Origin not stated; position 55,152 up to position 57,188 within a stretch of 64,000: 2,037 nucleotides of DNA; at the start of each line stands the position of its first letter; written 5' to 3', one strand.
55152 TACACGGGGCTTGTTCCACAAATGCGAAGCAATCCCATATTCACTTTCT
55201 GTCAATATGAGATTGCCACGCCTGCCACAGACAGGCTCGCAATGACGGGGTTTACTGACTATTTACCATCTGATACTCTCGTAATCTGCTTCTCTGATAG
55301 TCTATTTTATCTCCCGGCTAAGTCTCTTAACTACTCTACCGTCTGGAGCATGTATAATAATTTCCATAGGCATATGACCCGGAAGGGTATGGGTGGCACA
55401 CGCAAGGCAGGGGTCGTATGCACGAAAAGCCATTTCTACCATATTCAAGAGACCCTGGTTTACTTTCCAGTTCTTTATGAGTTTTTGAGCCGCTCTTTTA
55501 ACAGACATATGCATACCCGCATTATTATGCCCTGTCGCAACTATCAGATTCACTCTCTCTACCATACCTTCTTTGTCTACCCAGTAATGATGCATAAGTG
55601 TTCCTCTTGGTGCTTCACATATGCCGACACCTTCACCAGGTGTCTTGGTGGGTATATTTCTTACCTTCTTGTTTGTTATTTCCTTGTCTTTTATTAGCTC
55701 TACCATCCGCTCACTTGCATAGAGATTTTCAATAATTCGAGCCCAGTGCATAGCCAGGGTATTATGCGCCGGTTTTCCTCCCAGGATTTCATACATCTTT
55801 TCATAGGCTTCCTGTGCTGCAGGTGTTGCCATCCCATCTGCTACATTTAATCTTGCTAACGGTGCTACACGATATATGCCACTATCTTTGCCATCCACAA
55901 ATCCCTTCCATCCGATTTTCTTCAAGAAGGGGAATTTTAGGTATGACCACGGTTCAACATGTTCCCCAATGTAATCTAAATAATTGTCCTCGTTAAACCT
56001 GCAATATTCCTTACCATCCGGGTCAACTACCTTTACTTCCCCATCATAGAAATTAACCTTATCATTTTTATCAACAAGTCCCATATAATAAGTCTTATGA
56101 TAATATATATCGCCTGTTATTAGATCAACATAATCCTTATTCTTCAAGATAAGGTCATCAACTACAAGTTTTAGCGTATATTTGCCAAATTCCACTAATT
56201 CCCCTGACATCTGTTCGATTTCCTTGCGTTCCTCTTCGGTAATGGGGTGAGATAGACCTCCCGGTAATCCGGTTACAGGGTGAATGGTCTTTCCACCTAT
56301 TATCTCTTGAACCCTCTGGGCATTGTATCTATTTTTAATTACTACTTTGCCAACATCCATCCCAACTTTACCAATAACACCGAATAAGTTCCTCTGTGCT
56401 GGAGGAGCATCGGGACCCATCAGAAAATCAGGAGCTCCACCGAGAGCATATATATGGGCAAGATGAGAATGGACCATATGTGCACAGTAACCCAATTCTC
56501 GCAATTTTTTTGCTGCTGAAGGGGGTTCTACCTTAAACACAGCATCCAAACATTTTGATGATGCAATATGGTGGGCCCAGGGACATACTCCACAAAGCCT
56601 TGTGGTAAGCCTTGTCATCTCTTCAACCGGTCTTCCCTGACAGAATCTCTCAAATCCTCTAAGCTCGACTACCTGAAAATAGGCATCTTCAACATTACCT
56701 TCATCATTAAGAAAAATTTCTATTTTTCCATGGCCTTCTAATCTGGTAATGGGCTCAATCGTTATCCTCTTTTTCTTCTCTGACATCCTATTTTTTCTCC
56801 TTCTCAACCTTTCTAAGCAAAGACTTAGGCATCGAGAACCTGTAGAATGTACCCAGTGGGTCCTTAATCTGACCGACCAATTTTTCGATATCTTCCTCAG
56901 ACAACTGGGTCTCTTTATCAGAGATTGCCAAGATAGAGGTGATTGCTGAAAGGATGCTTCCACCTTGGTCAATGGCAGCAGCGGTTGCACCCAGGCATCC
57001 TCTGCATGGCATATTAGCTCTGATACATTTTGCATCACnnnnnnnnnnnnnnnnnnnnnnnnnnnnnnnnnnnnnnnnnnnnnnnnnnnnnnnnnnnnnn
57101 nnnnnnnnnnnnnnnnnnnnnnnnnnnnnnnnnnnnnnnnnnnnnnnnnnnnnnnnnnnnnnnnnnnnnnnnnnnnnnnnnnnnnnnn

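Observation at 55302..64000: Second Mvh-type [NiFe] hydrogenase wired to HdrA x2, FrhB/FdhB-like x2, MvhD x2, a TauE-family membrane protein and a small ferredoxin-like ORF, with no HdrBC: candidate undescribed electron-bifurcating hydrogenase complex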

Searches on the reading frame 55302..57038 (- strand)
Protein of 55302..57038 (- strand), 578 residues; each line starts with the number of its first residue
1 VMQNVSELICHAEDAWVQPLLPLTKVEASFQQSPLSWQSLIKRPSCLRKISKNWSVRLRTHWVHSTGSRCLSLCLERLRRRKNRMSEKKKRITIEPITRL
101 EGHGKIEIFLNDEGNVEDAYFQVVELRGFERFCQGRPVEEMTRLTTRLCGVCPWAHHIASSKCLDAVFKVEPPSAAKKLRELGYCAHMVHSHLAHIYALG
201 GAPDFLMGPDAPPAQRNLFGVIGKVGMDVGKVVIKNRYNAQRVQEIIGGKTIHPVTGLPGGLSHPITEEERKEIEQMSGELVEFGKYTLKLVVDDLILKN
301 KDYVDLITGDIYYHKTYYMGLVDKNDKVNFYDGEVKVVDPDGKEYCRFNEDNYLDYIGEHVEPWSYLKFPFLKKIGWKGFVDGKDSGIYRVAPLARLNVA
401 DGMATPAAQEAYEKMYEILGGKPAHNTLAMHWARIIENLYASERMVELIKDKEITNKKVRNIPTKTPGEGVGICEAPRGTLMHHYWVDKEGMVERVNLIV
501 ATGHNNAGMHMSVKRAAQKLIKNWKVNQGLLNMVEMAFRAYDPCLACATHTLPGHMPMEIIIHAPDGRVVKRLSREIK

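Call 7: search_protein_families(library=pfam, proteins=[window:55302-57038:-], max_evalue=0.01)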
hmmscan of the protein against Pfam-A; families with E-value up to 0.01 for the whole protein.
window:55302-57038:- (578 aa): 1 family
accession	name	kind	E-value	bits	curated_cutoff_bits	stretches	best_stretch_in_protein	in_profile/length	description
PF00374.24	NiFeSe_Hases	-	1.3e-35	123.8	25.8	2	127-200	1-74/508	Nickel-dependent hydrogenase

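Call 8: search_protein_families(library=ncbifam, proteins=[window:55302-57038:-], max_evalue=0.001)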
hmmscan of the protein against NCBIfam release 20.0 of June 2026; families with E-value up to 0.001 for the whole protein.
window:55302-57038:- (578 aa): 10 families
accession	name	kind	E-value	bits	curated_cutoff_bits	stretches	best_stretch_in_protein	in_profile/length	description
NF041785.2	VhuA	equivalog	2.9e-124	414.8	800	1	91-522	3-418/418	F420-non-reducing hydrogenase Vhu subunit A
NF040828.1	sulfhyd_ShyA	equivalog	4.7e-53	180.6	700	2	92-311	3-213/415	NAD(P)-dependent hydrogenase/sulfhydrogenase 2 subunit alpha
NF033181.1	NiFeSe_hydrog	equivalog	6.4e-51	173.8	600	2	90-210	2-120/507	nickel-dependent hydrogenase large subunit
TIGR03295.1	frhA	equivalog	2.5e-49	168.3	392.5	2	90-293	3-193/412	coenzyme F420 hydrogenase subunit alpha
NF045518.1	H2_NiFeSe_large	exception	5e-47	160.8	780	1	90-552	2-482/485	NiFeSe hydrogenase large subunit HysA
NF040832.1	sulfhyd_HydA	equivalog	5.8e-38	131.1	880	1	92-551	5-423/426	NADPH-dependent hydrogenase/sulfhydrogenase 1 subunit alpha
NF007778.0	PRK10467.1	equivalog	6.3e-27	94.1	969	2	89-200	2-112/567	hydrogenase 2 large subunit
NF007550.0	PRK10170.1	equivalog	3.3e-23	81.9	1101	2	85-202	12-129/597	Ni/Fe-hydrogenase large subunit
NF041786.2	VhuU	equivalog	6.8e-09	35.4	70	1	527-552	4-29/45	F420-non-reducing hydrogenase selenoprotein subunit VhuU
NF004739.1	PRK06075.1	equivalog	3.2e-05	22.9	360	0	103-200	13-112/384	NADH-quinone oxidoreductase subunit D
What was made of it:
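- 55302..56786 (-): mvhA1 (494 aa), Mvh-type [NiFe]-hydrogenase large subunit. 60% identical to mvhA2 in the neighbouring cluster. VhuA model E 3e-124 (call 8).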

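Call 37: find_homologous_proteins(query=window:55302-56786:-, max_evalue=1e-20)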
Query window:55302-56786:- (494 aa): 8000 proteins with E <= 1e-20 among 8000 candidates; the best 120 are listed.
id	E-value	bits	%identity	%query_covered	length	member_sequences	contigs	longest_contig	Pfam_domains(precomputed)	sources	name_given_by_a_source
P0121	0.0e+0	1077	91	100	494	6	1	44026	PF00374.25,PF27537.1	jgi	jgi:F420-non-reducing hydrogenase large subunit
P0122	4.6e-293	991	84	99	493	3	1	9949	PF00374.25,PF27537.1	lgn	-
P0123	1.0e-280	950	80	100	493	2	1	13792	PF00374.25,PF27537.1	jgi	jgi:F420-non-reducing hydrogenase large subunit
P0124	8.0e-279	944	77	100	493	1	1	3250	PF00374.25,PF27537.1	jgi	jgi:F420-non-reducing hydrogenase large subunit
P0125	9.9e-279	943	79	100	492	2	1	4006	PF00374.25,PF27537.1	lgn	-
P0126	1.0e-277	940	80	99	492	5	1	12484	PF00374.25,PF27537.1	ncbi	-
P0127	2.1e-277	939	78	100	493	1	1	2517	PF00374.25,PF27537.1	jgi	jgi:F420-non-reducing hydrogenase large subunit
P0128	4.2e-277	938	79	100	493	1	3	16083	PF00374.25,PF27537.1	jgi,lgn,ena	-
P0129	7.7e-273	924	77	99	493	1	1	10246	PF00374.25,PF27537.1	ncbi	-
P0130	4.6e-267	905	76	99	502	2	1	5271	PF00374.25,PF27537.1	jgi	jgi:F420-non-reducing hydrogenase large subunit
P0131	3.1e-250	849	71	99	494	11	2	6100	PF00374.25,PF27537.1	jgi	jgi:F420-non-reducing hydrogenase large subunit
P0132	6.2e-250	848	73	98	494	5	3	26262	PF00374.25,PF27537.1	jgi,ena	jgi:F420-non-reducing hydrogenase large subunit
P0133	2.5e-248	843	73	99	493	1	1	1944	PF00374.25,PF27537.1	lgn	-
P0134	3.3e-247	839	72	99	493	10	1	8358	PF00374.25,PF27537.1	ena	-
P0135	5.0e-247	839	72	99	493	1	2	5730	PF00374.25,PF27537.1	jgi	-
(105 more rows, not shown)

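Call 38: find_encoding_contigs(protein=P0121, flank=10000, max_places=2)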
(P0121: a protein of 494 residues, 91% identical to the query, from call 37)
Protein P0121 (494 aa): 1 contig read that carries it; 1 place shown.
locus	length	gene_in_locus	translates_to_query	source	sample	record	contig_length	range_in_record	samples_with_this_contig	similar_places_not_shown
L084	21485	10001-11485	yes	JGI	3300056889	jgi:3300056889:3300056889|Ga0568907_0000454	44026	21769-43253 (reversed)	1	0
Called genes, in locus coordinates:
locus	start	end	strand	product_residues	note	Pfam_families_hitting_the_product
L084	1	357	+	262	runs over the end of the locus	PF00072:Response_reg, PF01597:GCV_H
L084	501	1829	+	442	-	PF00072:Response_reg, PF01597:GCV_H, PF12838:Fer4_7 (weak), PF13183:Fer4_8, PF13187:Fer4_9, PF13534:Fer4_17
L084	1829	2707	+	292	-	PF02754:CCG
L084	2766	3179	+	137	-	PF21476:PF0610-like_N (faint), PF12840:HTH_20 (weak)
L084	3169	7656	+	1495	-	PF00037:Fer4, PF14691:Fer4_20, PF07992:Pyr_redox_2, PF13450:NAD_binding_8, PF07992:Pyr_redox_2, PF07992:Pyr_redox_2, PF12831:FAD_oxidored, PF12838:Fer4_7, +20 more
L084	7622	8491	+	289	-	PF01925:TauE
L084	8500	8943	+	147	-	PF02662:FlpD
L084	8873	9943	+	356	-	PF01058:Oxidored_q6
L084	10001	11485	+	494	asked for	PF27537:HoxH, PF00374:NiFeSe_Hases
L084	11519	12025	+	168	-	PF01750:HycI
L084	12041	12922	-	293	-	PF02754:CCG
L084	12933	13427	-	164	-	PF13534:Fer4_17, PF12838:Fer4_7 (weak), PF13183:Fer4_8, PF13187:Fer4_9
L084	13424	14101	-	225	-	PF02492:cobW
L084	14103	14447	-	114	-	PF01155:HypA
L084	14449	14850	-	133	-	PF02663:FmdE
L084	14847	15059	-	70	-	PF01455:HupF_HypC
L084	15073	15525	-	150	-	PF00581:Rhodanese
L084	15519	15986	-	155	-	PF01750:HycI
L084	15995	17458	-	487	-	PF27537:HoxH, PF00374:NiFeSe_Hases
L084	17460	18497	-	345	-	PF01058:Oxidored_q6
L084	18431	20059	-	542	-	PF01266:DAO (faint), PF03486:HI0933_like (faint), PF07992:Pyr_redox_2, PF12831:FAD_oxidored (faint), PF13450:NAD_binding_8 (faint), PF08640:U3_assoc_6 (faint), PF14697:Fer4_21 (weak), PF02662:FlpD, +2 more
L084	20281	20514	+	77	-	-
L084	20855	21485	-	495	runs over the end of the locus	PF19494:DUF6029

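Call 39: find_encoding_contigs(protein=P0123, flank=10000, max_places=2)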
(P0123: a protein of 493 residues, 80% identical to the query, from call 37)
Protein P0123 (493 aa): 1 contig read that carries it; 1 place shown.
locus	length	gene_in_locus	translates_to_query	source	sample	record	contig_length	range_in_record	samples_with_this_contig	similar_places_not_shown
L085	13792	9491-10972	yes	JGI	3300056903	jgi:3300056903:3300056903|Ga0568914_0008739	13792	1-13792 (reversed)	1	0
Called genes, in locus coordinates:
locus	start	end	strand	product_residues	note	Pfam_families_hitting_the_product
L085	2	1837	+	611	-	?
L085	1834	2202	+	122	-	-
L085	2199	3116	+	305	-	PF00571:CBS, PF02518:HATPase_c (weak)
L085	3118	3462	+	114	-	PF07085:DRTGG (weak)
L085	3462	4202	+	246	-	PF02811:PHP, PF13263:PHP_C (weak)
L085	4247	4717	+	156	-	PF02518:HATPase_c, PF13589:HATPase_c_3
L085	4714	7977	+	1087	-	PF13510:Fer2_4, PF07992:Pyr_redox_2, PF00890:FAD_binding_2 (weak), PF07992:Pyr_redox_2, PF12831:FAD_oxidored (weak), PF13450:NAD_binding_8 (weak), PF12838:Fer4_7, PF13187:Fer4_9 (weak), +7 more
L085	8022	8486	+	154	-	PF02662:FlpD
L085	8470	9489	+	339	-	PF01058:Oxidored_q6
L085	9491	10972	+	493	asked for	PF27537:HoxH, PF00374:NiFeSe_Hases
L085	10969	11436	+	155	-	PF01750:HycI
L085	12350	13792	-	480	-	?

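Call 40: find_encoding_contigs(protein=P0128, flank=10000, max_places=2)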
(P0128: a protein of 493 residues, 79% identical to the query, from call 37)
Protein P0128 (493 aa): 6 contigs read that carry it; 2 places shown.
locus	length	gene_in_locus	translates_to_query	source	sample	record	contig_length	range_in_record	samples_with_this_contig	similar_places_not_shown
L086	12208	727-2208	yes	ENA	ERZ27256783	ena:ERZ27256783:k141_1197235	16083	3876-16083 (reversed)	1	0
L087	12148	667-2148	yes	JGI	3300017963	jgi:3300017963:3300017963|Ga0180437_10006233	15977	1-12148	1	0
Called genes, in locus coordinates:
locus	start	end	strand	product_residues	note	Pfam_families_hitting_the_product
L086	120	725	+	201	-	-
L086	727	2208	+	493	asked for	PF27537:HoxH, PF00374:NiFeSe_Hases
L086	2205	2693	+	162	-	PF01750:HycI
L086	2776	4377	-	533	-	PF02812:ELFV_dehydrog_N, PF00208:ELFV_dehydrog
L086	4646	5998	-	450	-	PF00072:Response_reg, PF00158:Sigma54_activat, PF14532:Sigma54_activ_2, PF07728:AAA_5 (weak), PF25601:AAA_lid_14, PF02954:HTH_8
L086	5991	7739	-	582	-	PF01590:GAF (faint), PF00512:HisKA, PF02518:HATPase_c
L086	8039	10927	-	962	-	PF00041:fn3 (faint), PF04389:Peptidase_M28, PF16254:DUF4910 (faint), PF13585:CHU_C (faint), PF13860:FlgD_ig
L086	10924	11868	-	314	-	PF03255:ACCA, PF01039:Carboxyl_trans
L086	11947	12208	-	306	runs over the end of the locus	PF03687:UPF0164 (weak), PF19572:PorV (faint)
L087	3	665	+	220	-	?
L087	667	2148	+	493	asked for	PF27537:HoxH, PF00374:NiFeSe_Hases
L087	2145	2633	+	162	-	PF01750:HycI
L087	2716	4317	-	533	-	PF02812:ELFV_dehydrog_N, PF00208:ELFV_dehydrog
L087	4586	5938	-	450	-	PF00072:Response_reg, PF00158:Sigma54_activat, PF14532:Sigma54_activ_2, PF07728:AAA_5 (weak), PF25601:AAA_lid_14, PF02954:HTH_8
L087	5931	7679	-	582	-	PF01590:GAF (faint), PF00512:HisKA, PF02518:HATPase_c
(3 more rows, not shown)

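Call 43: search_protein_families(library=pfam, proteins=[L084:501-1829:+, L084:1829-2707:+, L084:2766-3179:+, L084:3169-7656:+], max_evalue=0.001)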
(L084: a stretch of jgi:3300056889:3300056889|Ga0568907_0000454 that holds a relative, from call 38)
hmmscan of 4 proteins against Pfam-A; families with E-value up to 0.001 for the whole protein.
L084:501-1829:+ (442 aa): 8 families
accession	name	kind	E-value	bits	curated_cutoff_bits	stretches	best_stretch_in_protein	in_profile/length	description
PF00072.30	Response_reg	-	1.2e-30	106.4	30.2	1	4-112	1-109/111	Response regulator receiver domain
PF01597.25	GCV_H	-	1.3e-29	103.1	22.2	1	145-260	1-114/122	Glycine cleavage H-protein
PF13183.11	Fer4_8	-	9.2e-11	42.6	27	1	302-363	3-68/68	4Fe-4S dicluster domain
PF13534.11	Fer4_17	-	4.4e-10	40.4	22.2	1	304-363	2-60/61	4Fe-4S dicluster domain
PF13187.11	Fer4_9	-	6.2e-08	33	27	1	304-362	2-50/52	4Fe-4S dicluster domain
PF12838.12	Fer4_7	-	2.7e-05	25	27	1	304-363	2-52/52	4Fe-4S dicluster domain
PF13237.11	Fer4_10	-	7e-05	23.1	25.5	1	302-360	7-53/53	4Fe-4S dicluster domain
PF25160.1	LdpA_Fe-S-bd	-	0.00025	21.2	27.6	1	300-321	24-45/49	LdpA Fe-S cluster-binding domain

L084:1829-2707:+ (292 aa): 1 family
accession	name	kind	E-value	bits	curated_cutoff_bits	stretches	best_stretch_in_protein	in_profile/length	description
PF02754.22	CCG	-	4.2e-26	91.3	20.6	2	147-236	1-83/85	Cysteine-rich domain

L084:2766-3179:+ (137 aa): 3 families
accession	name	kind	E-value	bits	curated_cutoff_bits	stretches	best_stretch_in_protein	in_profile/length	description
PF12840.13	HTH_20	-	4.7e-06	26.9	27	1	61-103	6-49/51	Helix-turn-helix domain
PF21476.4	PF0610-like_N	-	1.6e-05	25.4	33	1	60-96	2-38/50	PF0610-like, N-terminal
PF01022.26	HTH_5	-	0.00045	20.5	22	0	61-102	4-45/47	Bacterial regulatory protein, arsR family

L084:3169-7656:+ (1495 aa): 26 families (the best 25 are shown)
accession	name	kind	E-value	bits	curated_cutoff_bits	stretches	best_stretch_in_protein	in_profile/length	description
PF07992.20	Pyr_redox_2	-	9e-60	203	26.1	3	252-547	2-291/291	Pyridine nucleotide-disulphide oxidoreductase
PF13450.12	NAD_binding_8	-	5.8e-26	91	21.9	3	255-291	1-37/68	NAD(P)-binding Rossmann-like domain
PF13738.12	Pyr_redox_3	-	2.4e-24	86.6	30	2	373-531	159-305/305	Pyridine nucleotide-disulphide oxidoreductase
PF12831.13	FAD_oxidored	-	8.8e-24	85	27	3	1070-1115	3-49/416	FAD dependent oxidoreductase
PF14691.11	Fer4_20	-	3.2e-22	78.9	25.8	2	158-238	28-111/113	Dihydroprymidine dehydrogenase domain II, 4Fe-4S cluster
PF00037.32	Fer4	-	6.1e-19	67.4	21.1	4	107-128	2-23/24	4Fe-4S binding domain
PF00890.30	FAD_binding_2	-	7.1e-18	65.4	20.4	2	253-288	2-37/414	FAD binding domain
PF01134.28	GIDA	-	1.8e-16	60.7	22.1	1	1070-1100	3-33/391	Glucose inhibited division protein A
PF00070.33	Pyr_redox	-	4.5e-15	56.4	22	1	252-335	1-75/82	Pyridine nucleotide-disulphide oxidoreductase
PF01266.30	DAO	-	2.2e-14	54.2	27.9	1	252-281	1-30/353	FAD dependent oxidoreductase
PF12838.12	Fer4_7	-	4.2e-14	53.2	27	2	1417-1469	2-52/52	4Fe-4S dicluster domain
PF01262.27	AlaDh_PNT_C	-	2.5e-11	43.8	23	0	10-61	28-76/214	Alanine dehydrogenase/PNT, C-terminal domain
PF03486.20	HI0933_like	-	6e-11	42.7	50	0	1070-1102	4-36/244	HI0933-like protein Rossmann domain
PF13484.11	Fer4_16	-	3.7e-10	40.9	30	0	1455-1475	2-21/66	4Fe-4S double cluster binding domain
PF13187.11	Fer4_9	-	4.6e-09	36.6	27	1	1417-1470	2-52/52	4Fe-4S dicluster domain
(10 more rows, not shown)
